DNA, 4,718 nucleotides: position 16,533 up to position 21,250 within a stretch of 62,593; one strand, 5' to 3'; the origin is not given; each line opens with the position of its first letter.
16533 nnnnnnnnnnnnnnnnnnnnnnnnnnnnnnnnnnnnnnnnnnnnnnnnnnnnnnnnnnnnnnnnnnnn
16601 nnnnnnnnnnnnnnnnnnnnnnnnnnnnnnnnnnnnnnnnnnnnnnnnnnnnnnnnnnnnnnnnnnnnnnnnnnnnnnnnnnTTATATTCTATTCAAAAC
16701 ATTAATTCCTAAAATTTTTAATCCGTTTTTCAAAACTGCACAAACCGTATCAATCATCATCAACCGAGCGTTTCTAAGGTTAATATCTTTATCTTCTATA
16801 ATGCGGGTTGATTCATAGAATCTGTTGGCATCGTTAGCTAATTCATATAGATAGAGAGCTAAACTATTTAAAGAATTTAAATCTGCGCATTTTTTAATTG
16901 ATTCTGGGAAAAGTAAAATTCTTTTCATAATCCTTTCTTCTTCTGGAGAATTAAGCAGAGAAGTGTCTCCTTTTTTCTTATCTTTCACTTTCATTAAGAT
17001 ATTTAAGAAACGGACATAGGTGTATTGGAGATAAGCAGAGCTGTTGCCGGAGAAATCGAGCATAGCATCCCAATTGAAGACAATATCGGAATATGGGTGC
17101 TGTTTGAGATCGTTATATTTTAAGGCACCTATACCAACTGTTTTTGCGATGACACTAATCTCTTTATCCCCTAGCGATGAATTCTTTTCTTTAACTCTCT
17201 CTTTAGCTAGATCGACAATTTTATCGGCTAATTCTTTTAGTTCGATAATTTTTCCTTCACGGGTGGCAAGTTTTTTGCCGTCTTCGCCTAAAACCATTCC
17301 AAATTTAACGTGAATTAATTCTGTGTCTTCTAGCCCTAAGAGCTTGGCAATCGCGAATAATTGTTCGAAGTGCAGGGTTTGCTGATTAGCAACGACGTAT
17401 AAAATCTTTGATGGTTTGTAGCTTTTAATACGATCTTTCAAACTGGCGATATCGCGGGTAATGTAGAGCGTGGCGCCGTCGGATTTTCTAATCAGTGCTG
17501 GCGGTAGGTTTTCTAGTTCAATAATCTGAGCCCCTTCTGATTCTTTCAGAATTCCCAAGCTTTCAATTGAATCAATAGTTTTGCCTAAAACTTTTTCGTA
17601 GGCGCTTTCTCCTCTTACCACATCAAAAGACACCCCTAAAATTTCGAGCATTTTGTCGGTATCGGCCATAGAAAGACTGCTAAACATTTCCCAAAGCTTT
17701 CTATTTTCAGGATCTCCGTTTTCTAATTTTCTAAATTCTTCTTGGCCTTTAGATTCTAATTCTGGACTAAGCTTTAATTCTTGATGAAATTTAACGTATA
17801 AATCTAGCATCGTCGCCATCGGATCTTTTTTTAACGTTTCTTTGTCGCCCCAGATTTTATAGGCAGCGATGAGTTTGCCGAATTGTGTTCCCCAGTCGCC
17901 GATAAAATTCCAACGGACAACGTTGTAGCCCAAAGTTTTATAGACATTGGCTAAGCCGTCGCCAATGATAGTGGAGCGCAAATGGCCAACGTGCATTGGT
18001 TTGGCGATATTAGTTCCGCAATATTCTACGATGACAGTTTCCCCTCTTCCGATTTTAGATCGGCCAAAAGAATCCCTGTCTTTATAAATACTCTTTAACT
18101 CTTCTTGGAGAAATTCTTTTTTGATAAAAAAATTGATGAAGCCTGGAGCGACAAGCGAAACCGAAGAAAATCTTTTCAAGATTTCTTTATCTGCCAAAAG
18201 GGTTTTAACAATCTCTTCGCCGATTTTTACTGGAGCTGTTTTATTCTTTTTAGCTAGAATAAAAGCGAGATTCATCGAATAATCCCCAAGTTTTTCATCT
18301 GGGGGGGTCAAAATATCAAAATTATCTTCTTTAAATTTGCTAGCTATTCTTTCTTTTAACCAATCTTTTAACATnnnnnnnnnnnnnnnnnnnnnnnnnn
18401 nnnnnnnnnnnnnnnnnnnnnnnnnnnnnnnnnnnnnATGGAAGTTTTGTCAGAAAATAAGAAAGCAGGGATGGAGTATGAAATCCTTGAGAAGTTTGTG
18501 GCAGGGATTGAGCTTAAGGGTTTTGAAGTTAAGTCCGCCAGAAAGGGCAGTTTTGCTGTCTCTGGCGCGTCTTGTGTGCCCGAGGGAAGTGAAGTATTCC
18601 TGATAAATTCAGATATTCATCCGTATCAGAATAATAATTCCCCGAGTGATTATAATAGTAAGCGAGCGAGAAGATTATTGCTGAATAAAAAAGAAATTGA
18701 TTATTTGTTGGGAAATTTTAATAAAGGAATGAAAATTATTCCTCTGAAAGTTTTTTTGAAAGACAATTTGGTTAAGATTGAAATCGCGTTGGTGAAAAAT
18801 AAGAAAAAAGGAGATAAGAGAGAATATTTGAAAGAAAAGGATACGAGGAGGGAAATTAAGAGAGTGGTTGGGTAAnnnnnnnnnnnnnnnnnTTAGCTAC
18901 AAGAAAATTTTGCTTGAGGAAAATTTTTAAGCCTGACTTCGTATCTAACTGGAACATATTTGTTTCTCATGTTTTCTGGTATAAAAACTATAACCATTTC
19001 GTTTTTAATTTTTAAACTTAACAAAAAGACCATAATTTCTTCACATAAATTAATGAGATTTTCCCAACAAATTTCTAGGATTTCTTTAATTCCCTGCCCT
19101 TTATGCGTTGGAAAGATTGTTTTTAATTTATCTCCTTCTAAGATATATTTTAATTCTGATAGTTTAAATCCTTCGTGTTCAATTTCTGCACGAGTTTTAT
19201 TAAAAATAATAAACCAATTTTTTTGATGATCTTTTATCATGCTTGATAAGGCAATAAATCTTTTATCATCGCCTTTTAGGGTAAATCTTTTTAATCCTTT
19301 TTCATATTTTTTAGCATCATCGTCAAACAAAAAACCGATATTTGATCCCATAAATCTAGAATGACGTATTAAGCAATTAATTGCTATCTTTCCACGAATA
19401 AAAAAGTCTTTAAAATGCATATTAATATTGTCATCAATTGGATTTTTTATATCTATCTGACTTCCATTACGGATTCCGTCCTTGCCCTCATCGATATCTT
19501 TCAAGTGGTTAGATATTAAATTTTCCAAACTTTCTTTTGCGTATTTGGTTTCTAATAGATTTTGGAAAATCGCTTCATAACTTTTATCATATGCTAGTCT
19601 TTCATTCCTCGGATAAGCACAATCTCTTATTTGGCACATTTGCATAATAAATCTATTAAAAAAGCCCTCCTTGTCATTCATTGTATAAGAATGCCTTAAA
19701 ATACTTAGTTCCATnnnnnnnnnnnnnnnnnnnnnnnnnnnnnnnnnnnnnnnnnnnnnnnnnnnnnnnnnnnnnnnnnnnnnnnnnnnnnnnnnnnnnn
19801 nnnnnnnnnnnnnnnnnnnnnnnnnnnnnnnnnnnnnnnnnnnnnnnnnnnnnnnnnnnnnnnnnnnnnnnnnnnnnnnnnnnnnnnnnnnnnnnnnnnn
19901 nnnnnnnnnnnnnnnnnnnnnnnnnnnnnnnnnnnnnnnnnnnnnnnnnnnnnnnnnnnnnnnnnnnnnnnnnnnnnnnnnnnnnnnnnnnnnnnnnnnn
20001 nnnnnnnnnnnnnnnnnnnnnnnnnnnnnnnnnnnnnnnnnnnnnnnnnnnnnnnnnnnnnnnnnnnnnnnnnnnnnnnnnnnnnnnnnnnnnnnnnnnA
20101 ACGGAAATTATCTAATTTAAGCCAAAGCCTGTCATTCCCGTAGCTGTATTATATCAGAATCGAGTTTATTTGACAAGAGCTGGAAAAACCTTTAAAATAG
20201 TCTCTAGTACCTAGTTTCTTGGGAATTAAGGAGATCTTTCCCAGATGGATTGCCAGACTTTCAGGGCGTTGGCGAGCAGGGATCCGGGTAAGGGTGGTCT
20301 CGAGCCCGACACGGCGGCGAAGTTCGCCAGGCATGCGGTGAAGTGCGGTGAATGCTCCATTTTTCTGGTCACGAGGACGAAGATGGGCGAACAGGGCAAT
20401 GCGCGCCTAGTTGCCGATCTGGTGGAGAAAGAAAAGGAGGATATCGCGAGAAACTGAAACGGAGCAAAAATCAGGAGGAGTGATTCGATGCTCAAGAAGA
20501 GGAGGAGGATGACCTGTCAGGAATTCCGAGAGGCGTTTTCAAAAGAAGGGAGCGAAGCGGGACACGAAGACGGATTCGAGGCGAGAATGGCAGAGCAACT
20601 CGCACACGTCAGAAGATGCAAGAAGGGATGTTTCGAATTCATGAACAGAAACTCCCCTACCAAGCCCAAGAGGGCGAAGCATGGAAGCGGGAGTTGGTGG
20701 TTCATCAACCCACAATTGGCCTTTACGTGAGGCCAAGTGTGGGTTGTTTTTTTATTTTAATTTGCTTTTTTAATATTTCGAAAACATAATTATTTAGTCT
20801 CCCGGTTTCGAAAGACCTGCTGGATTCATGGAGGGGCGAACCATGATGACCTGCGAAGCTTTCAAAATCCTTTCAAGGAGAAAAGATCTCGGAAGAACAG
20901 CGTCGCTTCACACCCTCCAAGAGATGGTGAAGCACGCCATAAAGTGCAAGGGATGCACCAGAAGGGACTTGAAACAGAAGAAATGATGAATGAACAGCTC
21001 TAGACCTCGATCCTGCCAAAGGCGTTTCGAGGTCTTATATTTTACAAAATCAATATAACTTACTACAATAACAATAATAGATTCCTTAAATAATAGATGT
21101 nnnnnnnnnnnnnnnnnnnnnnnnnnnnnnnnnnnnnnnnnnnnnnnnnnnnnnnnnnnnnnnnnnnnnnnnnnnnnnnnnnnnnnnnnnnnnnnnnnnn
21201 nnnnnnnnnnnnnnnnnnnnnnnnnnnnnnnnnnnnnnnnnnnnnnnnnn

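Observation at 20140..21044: ssrA-adjacent islet encoding three tandem stand-alone ZAS-motif (HxxxCxxC) mini-proteins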

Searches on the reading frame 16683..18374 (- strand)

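Call 12: search_protein_families(library=pfam, proteins=[window:16683-18374:-], max_evalue=0.001)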
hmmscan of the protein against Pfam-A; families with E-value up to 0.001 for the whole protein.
window:16683-18374:- (563 aa): 3 families
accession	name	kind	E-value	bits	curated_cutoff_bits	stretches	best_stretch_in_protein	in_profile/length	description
PF00750.26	tRNA-synt_1d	-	2.6e-92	309.9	23.3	1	105-435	13-349/349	tRNA synthetases class I (R), catalytic domain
PF05746.21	DALR_1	-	4.6e-27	94.9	22.3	1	449-563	1-117/117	DALR anticodon binding domain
PF03485.21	Arg_tRNA_synt_N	-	2.9e-16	60.3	21.5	1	6-84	11-85/85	Arginyl tRNA synthetase N terminal domain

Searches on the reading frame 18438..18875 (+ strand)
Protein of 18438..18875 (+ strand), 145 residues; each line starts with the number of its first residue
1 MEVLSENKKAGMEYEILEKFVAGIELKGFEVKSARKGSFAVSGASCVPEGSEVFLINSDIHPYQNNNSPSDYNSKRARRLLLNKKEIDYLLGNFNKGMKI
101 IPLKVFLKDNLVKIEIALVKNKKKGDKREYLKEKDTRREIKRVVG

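Call 12: search_protein_families(library=pfam, proteins=[window:18438-18875:+], max_evalue=0.001)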
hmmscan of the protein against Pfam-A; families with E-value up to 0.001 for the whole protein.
window:18438-18875:+ (145 aa): 1 family
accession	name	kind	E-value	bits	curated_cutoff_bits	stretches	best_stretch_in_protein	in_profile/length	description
PF01668.23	SmpB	-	1.3e-41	142.3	27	1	5-143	2-140/143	SmpB protein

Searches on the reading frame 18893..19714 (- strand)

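Call 12: search_protein_families(library=pfam, proteins=[window:18893-19714:-], max_evalue=0.001)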
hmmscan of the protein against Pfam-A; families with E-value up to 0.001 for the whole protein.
window:18893-19714:- (273 aa): 0 families

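Call 92: search_protein_families(library=pfam, proteins=[window:18893-19714:-], max_evalue=1)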
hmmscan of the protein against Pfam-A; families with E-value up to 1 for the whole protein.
window:18893-19714:- (273 aa): 1 family
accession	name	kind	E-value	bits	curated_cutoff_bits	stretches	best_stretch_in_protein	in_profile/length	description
PF17024.10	DMAP1_like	-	0.019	15.6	30.8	1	106-160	41-95/113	Putative DMAP1-like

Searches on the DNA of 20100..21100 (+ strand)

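Call 6: search_rna_families(source=window, start=20100, end=21100, threshold=evalue, max_evalue=10)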
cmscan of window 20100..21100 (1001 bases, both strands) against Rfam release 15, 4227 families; matches with E-value up to 10: 7.
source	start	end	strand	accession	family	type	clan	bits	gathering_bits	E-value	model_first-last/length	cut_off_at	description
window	20152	20243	+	RF01717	PhotoRC-II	Cis-reg;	-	21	39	1.1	1-96/96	no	PhotoRC-II RNA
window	20943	20995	+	RF00158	SNORD82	Gene; snRNA; snoRNA; CD-box;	-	17.4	43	2.2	1-70/70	no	Small nucleolar RNA SNORD82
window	20693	20791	+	RF01289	snoR17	Gene; snRNA; snoRNA; CD-box;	-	17.4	60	10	1-110/110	no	Small nucleolar RNA snoR17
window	20746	20839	-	RF00410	SNORA2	Gene; snRNA; snoRNA; HACA-box;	CL00021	17.2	70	4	1-137/137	no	Small nucleolar RNA SNORA2/SNORA34 family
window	20769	20818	-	RF00402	SNORA25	Gene; snRNA; snoRNA; HACA-box;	-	16.8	85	5.8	1-128/128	no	Small nucleolar RNA SNORA25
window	20125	20281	+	RF02168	PVT1_5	Gene; lncRNA;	-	15.9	60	7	1-133/133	no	Pvt1 oncogene conserved region 5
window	20644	20748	-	RF01638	ceN48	Gene; snRNA; snoRNA; HACA-box;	-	15.7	70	4.2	1-125/125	no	Caenorhabditis snoRNA ceN48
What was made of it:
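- Tried and rejected: Rfam at E up to 10 over the islet returned only chance snoRNA-type hits (call 6).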

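Call 113: search_rna_families(sources=[L021, L022, L003], threshold=gathering)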
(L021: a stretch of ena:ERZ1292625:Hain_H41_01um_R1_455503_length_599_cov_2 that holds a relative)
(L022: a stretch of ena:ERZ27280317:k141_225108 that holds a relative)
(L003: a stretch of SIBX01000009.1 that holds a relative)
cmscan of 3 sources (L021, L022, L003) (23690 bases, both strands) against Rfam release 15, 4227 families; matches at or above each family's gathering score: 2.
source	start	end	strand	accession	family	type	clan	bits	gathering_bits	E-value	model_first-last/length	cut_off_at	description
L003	3571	3920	-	RF00023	tmRNA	Gene;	CL00001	122.8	47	6.4e-48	1-374/374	no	transfer-messenger RNA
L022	909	1242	-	RF00023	tmRNA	Gene;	CL00001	121.2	47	3e-47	1-374/374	no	transfer-messenger RNA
